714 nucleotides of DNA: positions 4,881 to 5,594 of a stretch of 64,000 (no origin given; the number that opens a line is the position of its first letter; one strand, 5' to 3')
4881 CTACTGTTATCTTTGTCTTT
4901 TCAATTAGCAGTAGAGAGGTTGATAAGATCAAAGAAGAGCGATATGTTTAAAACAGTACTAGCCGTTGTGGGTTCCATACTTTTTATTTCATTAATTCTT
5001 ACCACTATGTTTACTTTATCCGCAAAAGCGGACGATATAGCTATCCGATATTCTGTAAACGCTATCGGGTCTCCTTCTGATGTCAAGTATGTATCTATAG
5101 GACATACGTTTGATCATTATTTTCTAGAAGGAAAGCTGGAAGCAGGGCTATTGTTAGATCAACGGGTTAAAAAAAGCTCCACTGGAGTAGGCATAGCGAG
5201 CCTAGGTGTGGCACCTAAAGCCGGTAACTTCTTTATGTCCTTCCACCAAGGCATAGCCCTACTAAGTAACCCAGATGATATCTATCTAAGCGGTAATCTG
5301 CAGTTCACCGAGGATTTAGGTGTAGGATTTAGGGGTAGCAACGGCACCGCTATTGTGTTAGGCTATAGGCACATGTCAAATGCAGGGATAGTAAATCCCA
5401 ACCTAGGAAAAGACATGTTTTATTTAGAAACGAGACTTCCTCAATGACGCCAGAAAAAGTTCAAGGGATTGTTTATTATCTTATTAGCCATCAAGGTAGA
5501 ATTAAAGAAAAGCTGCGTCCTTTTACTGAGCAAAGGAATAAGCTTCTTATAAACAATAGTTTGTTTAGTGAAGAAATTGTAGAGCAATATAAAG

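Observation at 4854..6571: Outer-membrane remodelling moron cluster: PagL-like lipid A deacylase plus membrane-anchored mini-subtilase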

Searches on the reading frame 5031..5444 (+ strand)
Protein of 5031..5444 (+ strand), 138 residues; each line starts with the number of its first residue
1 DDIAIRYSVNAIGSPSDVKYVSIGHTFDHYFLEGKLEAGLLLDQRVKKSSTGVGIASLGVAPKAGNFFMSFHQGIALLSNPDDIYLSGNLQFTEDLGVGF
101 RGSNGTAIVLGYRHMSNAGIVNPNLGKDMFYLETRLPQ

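Call 32: find_homologous_proteins(query=A3, max_evalue=0.001)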
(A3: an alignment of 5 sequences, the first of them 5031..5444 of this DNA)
Query A3 (5 sequences) (138 aa, profile of the alignment): 49 proteins with E <= 0.001 among 3834 candidates.
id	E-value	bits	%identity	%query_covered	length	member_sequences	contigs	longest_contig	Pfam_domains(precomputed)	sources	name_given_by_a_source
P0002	2.1e-70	253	65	100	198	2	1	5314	PF09411.17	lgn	-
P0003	2.2e-70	253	65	100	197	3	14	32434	PF09411.17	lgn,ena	-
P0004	4.4e-70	252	64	100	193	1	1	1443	PF09411.17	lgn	-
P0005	5.2e-70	252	64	100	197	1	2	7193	PF09411.17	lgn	-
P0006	2.4e-69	250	63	100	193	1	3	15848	PF09411.17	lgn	-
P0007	4.6e-69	249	63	100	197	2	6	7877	PF09411.17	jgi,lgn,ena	jgi:hypothetical protein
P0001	1.3e-67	244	100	100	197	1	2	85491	PF09411.17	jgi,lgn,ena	-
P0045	5.5e-52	193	33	92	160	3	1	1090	PF09411.17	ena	-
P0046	3.6e-46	175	33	91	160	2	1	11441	PF09411.17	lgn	-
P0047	2.6e-34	136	49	99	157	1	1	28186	PF09411.17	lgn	-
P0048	8.5e-29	118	41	90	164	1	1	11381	PF09411.17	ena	-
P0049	4.3e-28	116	46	98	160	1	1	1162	PF09411.17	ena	-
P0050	8.2e-28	115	34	91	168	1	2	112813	PF09411.17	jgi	-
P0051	3.3e-27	113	39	96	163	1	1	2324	PF09411.17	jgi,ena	jgi:hypothetical protein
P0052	9.0e-27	112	39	99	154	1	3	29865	PF09411.17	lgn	-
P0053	2.1e-26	110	41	99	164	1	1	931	PF09411.17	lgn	-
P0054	3.1e-26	110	38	99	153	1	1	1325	PF09411.17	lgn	-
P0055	2.1e-24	104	39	99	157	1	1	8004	PF09411.17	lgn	-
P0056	2.7e-24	104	31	77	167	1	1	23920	PF09411.17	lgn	-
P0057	6.8e-23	99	34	88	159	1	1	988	PF09411.17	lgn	-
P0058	9.7e-23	99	37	75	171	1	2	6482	PF09411.17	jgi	jgi:hypothetical protein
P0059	1.9e-22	98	32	96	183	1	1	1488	PF09411.17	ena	-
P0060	4.4e-22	96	36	98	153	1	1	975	PF09411.17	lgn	-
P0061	7.3e-22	96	31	75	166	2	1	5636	PF09411.17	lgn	-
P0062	8.7e-21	92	33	68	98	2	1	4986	PF09411.17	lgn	-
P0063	9.0e-21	92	35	99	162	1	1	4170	PF09411.17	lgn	-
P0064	2.0e-20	91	39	71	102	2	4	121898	PF09411.17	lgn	-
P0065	3.1e-20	90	36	95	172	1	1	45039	PF09411.17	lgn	-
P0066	8.3e-19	86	33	90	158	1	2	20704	PF09411.17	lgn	-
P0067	1.2e-17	82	37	74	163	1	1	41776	PF09411.17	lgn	-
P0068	2.5e-17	81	37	89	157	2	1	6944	PF09411.17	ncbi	-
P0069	1.2e-16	79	38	74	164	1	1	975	PF09411.17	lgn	-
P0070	5.5e-14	70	33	99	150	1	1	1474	PF09411.17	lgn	-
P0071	9.0e-8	50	37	51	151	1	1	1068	PF09411.17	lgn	-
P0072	1.7e-7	49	49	40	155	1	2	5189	PF09411.17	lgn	-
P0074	4.5e-6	45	41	39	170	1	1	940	PF09411.17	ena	-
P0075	6.6e-6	44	37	43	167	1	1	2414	PF09411.17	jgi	-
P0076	1.4e-5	43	30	61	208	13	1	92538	PF09411.17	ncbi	-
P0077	2.8e-5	42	37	39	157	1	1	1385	PF09411.17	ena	-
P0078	3.6e-5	42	39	39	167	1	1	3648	PF09411.17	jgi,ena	jgi:hypothetical protein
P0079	3.8e-5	42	33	56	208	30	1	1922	PF09411.17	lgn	-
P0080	1.3e-4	40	40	41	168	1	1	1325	PF09411.17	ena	-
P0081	1.6e-4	40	37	39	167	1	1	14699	PF09411.17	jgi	jgi:hypothetical protein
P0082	1.7e-4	40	41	39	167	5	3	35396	PF09411.17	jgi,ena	-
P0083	3.5e-4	38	42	40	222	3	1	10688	PF13505.13,PF09411.17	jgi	jgi:lipid A 3-O-deacylase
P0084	4.2e-4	38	40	41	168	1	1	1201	PF09411.17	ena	-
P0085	4.8e-4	38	42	40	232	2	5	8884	PF13505.13,PF09411.17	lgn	-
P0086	6.2e-4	38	29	89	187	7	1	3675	PF09411.17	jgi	-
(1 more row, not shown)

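Call 33: find_encoding_contigs(protein=P0047, flank=6000, max_places=1)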
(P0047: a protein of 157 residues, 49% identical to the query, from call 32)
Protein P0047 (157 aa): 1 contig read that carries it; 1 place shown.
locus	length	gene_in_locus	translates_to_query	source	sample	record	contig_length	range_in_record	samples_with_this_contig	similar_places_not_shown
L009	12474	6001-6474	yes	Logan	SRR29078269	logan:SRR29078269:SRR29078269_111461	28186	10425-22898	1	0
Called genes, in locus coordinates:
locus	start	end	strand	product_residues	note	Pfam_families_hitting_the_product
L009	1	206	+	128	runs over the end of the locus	-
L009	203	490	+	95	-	-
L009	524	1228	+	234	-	-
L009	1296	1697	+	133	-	PF01464:SLT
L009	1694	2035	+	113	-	-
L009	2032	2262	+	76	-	-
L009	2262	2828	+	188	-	-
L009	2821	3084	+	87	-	-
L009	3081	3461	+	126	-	PF18909:dGTP_diPhyd_N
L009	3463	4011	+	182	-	-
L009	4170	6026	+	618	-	PF03796:DnaB_C, PF06745:ATPase (weak)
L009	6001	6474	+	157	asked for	PF09411:PagL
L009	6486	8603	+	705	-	PF01612:DNA_pol_A_exo1 (weak), PF00476:DNA_pol_A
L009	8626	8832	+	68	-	-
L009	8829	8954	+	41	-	-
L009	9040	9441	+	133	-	-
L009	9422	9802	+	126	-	-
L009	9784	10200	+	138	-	-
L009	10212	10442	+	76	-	-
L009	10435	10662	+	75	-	-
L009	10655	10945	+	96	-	-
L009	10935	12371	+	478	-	-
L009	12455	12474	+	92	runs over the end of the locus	-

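Call 34: find_encoding_contigs(protein=P0050, flank=6000, max_places=1)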
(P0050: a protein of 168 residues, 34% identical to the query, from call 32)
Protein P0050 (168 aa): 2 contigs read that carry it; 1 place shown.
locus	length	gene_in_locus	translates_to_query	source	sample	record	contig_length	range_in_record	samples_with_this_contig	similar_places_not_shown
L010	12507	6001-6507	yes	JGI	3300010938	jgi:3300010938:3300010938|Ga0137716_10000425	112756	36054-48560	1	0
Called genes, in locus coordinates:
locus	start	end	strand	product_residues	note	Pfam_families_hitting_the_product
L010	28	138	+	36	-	-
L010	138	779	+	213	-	PF02511:Thy1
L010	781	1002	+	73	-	-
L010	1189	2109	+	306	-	PF02899:Phage_int_SAM_1, PF13495:Phage_int_SAM_4 (weak), PF00589:Phage_integrase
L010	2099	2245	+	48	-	-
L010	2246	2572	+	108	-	-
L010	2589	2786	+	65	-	-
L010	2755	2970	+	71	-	-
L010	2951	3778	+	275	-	-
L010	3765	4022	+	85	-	-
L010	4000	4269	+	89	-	-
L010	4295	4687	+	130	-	PF02082:Rrf2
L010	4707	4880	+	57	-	-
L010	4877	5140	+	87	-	-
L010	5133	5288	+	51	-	-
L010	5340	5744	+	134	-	-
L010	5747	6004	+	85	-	PF21840:DUF6899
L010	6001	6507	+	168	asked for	PF09411:PagL (weak)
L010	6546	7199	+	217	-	PF01391:Collagen (faint)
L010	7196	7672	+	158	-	PF01327:Pep_deformylase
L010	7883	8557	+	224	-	PF13365:Trypsin_2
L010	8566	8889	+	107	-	-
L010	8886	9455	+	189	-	PF00929:RNase_T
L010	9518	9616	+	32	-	-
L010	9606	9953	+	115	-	-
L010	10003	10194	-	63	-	-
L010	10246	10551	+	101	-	-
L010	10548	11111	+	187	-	-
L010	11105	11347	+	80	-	-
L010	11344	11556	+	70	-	-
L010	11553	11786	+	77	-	-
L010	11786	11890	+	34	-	-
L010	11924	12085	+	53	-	-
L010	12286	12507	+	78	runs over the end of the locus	-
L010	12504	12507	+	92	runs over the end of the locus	-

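Call 35: find_encoding_contigs(protein=P0065, flank=6000, max_places=1)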
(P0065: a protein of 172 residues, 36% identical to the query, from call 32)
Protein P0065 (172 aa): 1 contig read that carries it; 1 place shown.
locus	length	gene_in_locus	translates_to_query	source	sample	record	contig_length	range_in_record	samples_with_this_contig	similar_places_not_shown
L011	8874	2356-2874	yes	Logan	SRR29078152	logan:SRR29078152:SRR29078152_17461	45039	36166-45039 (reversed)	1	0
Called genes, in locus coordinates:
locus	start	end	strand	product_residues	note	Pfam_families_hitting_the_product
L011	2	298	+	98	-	?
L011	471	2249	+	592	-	PF01612:DNA_pol_A_exo1, PF00476:DNA_pol_A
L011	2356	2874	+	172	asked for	PF09411:PagL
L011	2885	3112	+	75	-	-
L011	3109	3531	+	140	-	PF01464:SLT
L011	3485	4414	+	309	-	PF03796:DnaB_C, PF13481:AAA_25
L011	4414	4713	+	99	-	PF21840:DUF6899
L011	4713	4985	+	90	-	-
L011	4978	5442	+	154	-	-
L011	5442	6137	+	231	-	-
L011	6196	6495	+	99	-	-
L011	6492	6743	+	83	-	-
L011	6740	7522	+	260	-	PF13482:RNase_H_2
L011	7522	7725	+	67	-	-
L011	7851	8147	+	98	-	-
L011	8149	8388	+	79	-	-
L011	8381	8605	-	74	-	-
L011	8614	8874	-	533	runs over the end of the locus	-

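Call 40: search_dna_similar(query=P0048, collection=phages, mode=protein, max_rows=25, max_evalue=0.01)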
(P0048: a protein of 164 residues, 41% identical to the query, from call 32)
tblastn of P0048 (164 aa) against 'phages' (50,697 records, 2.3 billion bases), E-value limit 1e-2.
No match.

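Call 45: find_related_loci(query=A6, collection=viral_contigs, flank=6000)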
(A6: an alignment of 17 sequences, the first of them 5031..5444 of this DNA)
Query A6 (138 aa) in viral_contigs; peptide patterns used: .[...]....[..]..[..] (x = any residue, [..] = any of these).
148 stretches matched a pattern; 12 encode a relative of the query (tblastn E <= 1e-3); 12 distinct loci.
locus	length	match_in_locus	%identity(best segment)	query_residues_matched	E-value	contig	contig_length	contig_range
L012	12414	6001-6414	40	1-137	1e-26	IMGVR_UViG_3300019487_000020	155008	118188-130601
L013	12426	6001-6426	33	2-137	8e-19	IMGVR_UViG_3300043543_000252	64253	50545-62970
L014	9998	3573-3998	34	1-136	8e-15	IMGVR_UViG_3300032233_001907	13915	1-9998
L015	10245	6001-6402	34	8-133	1e-14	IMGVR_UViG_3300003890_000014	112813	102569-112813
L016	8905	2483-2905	32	1-136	2e-14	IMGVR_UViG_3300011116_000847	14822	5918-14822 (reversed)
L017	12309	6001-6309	35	35-137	2e-13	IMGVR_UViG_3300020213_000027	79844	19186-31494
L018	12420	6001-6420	33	1-135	2e-13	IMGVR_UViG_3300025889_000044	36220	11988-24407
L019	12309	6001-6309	35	35-137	4e-13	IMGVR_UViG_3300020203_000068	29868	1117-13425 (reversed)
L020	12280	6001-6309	35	35-137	4e-13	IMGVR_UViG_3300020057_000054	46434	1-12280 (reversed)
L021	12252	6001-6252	41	54-137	3e-12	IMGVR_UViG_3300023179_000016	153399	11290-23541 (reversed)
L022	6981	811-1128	35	26-137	4e-11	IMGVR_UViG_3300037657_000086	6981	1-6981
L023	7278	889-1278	25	2-136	3e-10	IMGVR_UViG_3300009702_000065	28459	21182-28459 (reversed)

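Call 47: predict_structure(alignment_id=A5)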
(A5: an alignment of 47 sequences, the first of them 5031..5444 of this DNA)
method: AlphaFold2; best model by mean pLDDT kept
length: 138 residues; sequences in the alignment: 47
mean_pLDDT: 96.6   pTM: 0.88
mean pLDDT of the five models: 96.6, 96.4, 96.3, 96.1, 95.8
residues with pLDDT >= 90: 135; 70-90: 3; 50-70: 0; < 50: 0
segments of 3 or more residues with pLDDT < 50: none
pLDDT, mean of each block of 10 residues (from residue 1): 98 95 97 98 91 98 98 98 94 99 98 96 96 97
secondary structure, 60 per line:
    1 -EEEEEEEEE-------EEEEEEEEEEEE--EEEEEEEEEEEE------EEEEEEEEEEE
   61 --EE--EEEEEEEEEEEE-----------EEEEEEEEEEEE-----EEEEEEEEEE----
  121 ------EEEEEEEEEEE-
elements in order: E2-10 E18-29 E32-43 E50-60 E67-78 E90-101 E107-116 E127-137

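Call 51: fold_search(model_id=the predicted structure, library=pdb)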
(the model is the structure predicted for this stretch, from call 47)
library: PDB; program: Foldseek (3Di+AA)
matches with E <= 10: 901; with E <= 0.001: 2
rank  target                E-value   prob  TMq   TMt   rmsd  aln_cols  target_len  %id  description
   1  2erv_B                4.1e-06  1.00  0.74  0.70   4.3       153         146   18  Crystal structure of the outer membrane enzyme PagL (released 2006-04-11)
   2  2erv_A                6.1e-06  1.00  0.78  0.73   3.2       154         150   19  Crystal structure of the outer membrane enzyme PagL (released 2006-04-11)
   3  1p4t                  2.2e-03  1.00  0.71  0.64   5.8       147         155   14  Crystal structure of Neisserial surface protein A (NspA) (released 2003-07-22)
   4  1bxw                  4.5e-03  1.00  0.57  0.48   7.0       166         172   11  OUTER MEMBRANE PROTEIN A (OMPA) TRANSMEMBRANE DOMAIN (released 1998-10-14)
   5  8uzl_B                5.4e-03  1.00  0.42  0.41  11.4       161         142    9  Designed Transmembrane beta-barrel- TMB10_163 (released 2024-07-17)
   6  2wjq                  1.5e-02  1.00  0.51  0.37   8.7       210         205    7  NanC porin structure in hexagonal crystal form. (released 2009-10-13)
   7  8uzl_A                1.8e-02  1.00  0.45  0.44   9.9       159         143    6  Designed Transmembrane beta-barrel- TMB10_163 (released 2024-07-17)
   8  8xua_A                2.0e-02  0.89  0.35  0.27   8.2       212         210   10  Oligogalacturonate-specific porin from Vibrio harveyi (VhGalP) (released 2024-12-25)
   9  2y2x_A                2.1e-02  0.82  0.25  0.11  12.5       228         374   10  Crystal Structure of Pseudomonas Aeruginosa OpdK with Vanillate (released 2011-12-28)
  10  9a2m_MODEL_1_A        2.2e-02  0.99  0.48  0.23   8.1       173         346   10  Model of E. coli OmpA by in-cell photo-crosslinking MS and deep learning (released 2023-02-24)
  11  8uzl_C                2.2e-02  0.99  0.44  0.43  11.1       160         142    8  Designed Transmembrane beta-barrel- TMB10_163 (released 2024-07-17)
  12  1qjp                  2.3e-02  1.00  0.64  0.64   5.1       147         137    8  HIGH RESOLUTION STRUCTURE OF THE OUTER MEMBRANE PROTEIN A (OMPA) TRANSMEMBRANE DOMAIN (released 2000-06-30)
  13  2m06_MODEL_1_A        2.5e-02  0.99  0.53  0.50   7.0       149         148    9  NMR structure of OmpX in phopspholipid nanodiscs (released 2012-12-12)
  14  3qra                  3.0e-02  0.95  0.41  0.38   8.1       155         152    9  The crystal structure of Ail, the attachment invasion locus protein of Yersinia pestis (released 2011-11-23)
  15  2wjr                  3.2e-02  1.00  0.50  0.36  10.4       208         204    8  NanC porin structure in rhombohedral crystal form. (released 2009-10-13)
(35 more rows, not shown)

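Call 56: find_related_loci(query=A3, collection=genome_contigs, flank=6000)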
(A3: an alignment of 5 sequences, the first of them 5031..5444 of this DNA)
Query A3 (138 aa) in genome_contigs; peptide patterns used: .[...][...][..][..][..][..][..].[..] (x = any residue, [..] = any of these).
75 stretches matched a pattern, but none encodes a relative of the query by tblastn (E <= 1e-3).

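Call 75: search_protein_families(library=pfam, proteins=[L014:4350-4790:+, L014:4045-4344:+, L014:4853-6235:+, L012:6519-7151:+, L012:7742-8488:+, L017:5370-5840:+, L017:6646-7698:+, L021:6462-7256:+, L021:4873-5394:+, L023:1287-1613:+], max_evalue=0.001)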
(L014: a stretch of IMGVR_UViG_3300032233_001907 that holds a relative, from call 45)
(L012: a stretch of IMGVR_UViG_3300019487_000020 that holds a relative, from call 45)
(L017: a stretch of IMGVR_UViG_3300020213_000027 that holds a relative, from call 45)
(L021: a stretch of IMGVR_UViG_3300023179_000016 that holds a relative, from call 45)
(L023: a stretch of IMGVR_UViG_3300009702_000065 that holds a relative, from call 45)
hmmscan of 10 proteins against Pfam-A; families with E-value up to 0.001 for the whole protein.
L014:4350-4790:+ (147 aa): 0 families

L014:4045-4344:+ (100 aa): 0 families

L014:4853-6235:+ (461 aa): 1 family
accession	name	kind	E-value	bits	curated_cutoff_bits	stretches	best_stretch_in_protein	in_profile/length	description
PF03237.21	Terminase_6N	-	1.3e-05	25.4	22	1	48-245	5-209/215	Terminase large subunit, T4likevirus-type, N-terminal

L012:6519-7151:+ (211 aa): 0 families

L012:7742-8488:+ (249 aa): 0 families

L017:5370-5840:+ (157 aa): 1 family
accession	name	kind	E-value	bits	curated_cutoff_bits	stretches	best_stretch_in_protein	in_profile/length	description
PF01327.26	Pep_deformylase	-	1.1e-35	123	22.8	1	3-145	4-153/156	Polypeptide deformylase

L017:6646-7698:+ (351 aa): 5 families
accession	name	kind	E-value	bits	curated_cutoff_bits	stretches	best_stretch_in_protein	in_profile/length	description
PF07728.20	AAA_5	-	3.4e-09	37.3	22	1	26-154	3-139/139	AAA domain (dynein-related subfamily)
PF20030.5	bpMoxR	-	3.6e-05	23.4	27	1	8-176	22-183/205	MoxR domain in the MoxR-vWA-beta-propeller ternary systems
PF00004.35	AAA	-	9.2e-05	23.3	21.2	1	26-59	2-35/131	ATPase family associated with various cellular activities (AAA)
PF07726.17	AAA_3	-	0.0006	20.1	27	0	27-155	4-130/131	ATPase family associated with various cellular activities (AAA)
PF00308.24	Bac_DnaA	-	0.00065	20.4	23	0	16-61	27-73/162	Bacterial DnaA ATPAse domain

L021:6462-7256:+ (265 aa): 1 family
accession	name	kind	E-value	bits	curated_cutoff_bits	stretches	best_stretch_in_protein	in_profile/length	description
PF00303.24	Thymidylat_synt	-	1.3e-10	41.3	24.3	1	80-262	69-224/266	Thymidylate synthase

L021:4873-5394:+ (174 aa): 0 families

L023:1287-1613:+ (109 aa): 0 families

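Call 76: search_protein_families(library=pfam, proteins=[L022:1245-1580:+, L018:7281-8171:+, L012:8532-9173:+, L012:4808-5332:-, L017:4346-4909:+, L017:7747-9033:+, L021:7252-8022:+, L021:4130-4873:+, L023:2079-2486:+, L023:2740-3348:+], max_evalue=0.001)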
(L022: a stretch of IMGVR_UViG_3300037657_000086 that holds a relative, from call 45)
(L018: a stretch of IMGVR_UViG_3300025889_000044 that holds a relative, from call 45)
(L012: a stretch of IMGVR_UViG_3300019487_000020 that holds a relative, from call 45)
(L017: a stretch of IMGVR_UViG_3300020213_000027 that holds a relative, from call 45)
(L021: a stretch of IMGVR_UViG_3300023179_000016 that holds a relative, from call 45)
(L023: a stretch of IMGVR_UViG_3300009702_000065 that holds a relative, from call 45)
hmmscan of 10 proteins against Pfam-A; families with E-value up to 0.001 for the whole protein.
L022:1245-1580:+ (112 aa): 0 families

L018:7281-8171:+ (297 aa): 2 families
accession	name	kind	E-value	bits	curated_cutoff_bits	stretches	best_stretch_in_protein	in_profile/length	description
PF01507.26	PAPS_reduct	-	2.2e-26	93.4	22.5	1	5-195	3-174/175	Phosphoadenosine phosphosulfate reductase domain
PF01171.26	ATP_bind_3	-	0.00014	22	27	0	5-27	3-25/182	PP-loop family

L012:8532-9173:+ (214 aa): 0 families

L012:4808-5332:- (174 aa): 0 families

L017:4346-4909:+ (188 aa): 2 families
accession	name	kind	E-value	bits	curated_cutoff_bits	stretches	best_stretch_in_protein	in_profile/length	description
PF00929.31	RNase_T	-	8.2e-11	43.2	24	1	11-178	3-164/164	Exonuclease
PF16473.11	Rv2179c-like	-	0.00015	22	27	0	11-175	5-170/177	3'-5' exoribonuclease Rv2179c-like domain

L017:7747-9033:+ (429 aa): 3 families
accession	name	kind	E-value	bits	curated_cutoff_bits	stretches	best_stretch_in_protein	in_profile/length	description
PF13203.12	DUF2201_N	-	7.1e-23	82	23.2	1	13-291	2-258/271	Putative metallopeptidase domain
PF09967.15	DUF2201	-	3.3e-06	27.7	26.4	1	304-425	3-122/123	VWA-like domain (DUF2201)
PF10263.15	SprT-like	-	0.00076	19.8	25.6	0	20-92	3-76/108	SprT-like family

L021:7252-8022:+ (257 aa): 0 families

L021:4130-4873:+ (248 aa): 0 families

L023:2079-2486:+ (136 aa): 0 families

L023:2740-3348:+ (203 aa): 2 families
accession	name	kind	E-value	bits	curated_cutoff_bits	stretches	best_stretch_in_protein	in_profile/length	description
PF00574.28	CLP_protease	-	2.5e-23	83.4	20.2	1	25-188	25-180/182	Clp protease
PF25145.1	NfeD1b_N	-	9e-05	22.6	40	1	46-94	30-78/189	NfeD1b, N-terminal domain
